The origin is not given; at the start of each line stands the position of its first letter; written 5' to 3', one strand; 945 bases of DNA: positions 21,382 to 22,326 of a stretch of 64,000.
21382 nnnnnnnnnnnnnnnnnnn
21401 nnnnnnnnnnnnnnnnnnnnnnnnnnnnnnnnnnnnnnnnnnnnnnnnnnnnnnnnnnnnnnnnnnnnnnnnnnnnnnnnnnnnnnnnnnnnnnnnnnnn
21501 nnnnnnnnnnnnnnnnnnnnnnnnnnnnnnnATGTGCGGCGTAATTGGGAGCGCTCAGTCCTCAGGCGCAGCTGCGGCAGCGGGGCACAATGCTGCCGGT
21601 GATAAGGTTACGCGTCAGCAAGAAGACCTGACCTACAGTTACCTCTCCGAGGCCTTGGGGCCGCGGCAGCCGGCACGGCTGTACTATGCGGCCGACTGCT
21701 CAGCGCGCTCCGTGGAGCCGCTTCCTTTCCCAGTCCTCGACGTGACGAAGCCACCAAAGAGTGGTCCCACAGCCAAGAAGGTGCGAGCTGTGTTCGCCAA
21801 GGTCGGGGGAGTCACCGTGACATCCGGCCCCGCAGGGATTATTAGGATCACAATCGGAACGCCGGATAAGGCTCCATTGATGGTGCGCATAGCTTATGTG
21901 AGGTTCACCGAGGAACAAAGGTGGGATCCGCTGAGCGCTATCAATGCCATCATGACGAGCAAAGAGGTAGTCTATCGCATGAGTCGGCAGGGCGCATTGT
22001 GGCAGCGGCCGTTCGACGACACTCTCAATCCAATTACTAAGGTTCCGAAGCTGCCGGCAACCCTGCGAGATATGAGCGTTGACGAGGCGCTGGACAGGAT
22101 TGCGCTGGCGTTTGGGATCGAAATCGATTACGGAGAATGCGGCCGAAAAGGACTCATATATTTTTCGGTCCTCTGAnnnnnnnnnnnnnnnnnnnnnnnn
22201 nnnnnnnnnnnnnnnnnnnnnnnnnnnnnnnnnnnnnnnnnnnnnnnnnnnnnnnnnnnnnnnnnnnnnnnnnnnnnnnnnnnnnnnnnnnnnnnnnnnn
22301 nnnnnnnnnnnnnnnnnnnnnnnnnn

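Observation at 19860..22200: Lower-GC accessory patch between pyrG and a LysR gene that looks like a decayed polymorphic-toxin (RHS) / immunity-gene cluster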

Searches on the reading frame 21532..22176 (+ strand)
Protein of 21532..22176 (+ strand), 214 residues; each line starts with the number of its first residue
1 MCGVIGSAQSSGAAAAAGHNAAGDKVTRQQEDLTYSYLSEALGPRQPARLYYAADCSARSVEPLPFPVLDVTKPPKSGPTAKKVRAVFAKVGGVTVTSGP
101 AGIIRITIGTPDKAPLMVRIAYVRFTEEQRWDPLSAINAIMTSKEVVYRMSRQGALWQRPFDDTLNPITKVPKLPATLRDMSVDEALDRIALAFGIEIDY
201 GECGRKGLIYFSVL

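Call 3: search_protein_families(library=pfam, proteins=[window:21532-22176:+], max_evalue=1)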
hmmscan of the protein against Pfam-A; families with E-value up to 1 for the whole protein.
window:21532-22176:+ (214 aa): 0 families

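Call 11: find_encoding_contigs(protein=window:21532-22176:+, flank=10000, max_places=6)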
Protein window:21532-22176:+ (214 aa): no gene with exactly this product is on record in the collection.

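Call 18: search_protein_families(library=ncbifam, proteins=[window:21532-22176:+], max_evalue=10)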
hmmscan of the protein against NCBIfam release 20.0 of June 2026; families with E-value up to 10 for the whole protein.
window:21532-22176:+ (214 aa): 0 families

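Call 77: search_protein_families(library=padloc, proteins=[window:21532-22176:+], max_evalue=1)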
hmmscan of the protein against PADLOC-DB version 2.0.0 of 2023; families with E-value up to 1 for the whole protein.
window:21532-22176:+ (214 aa): 0 families
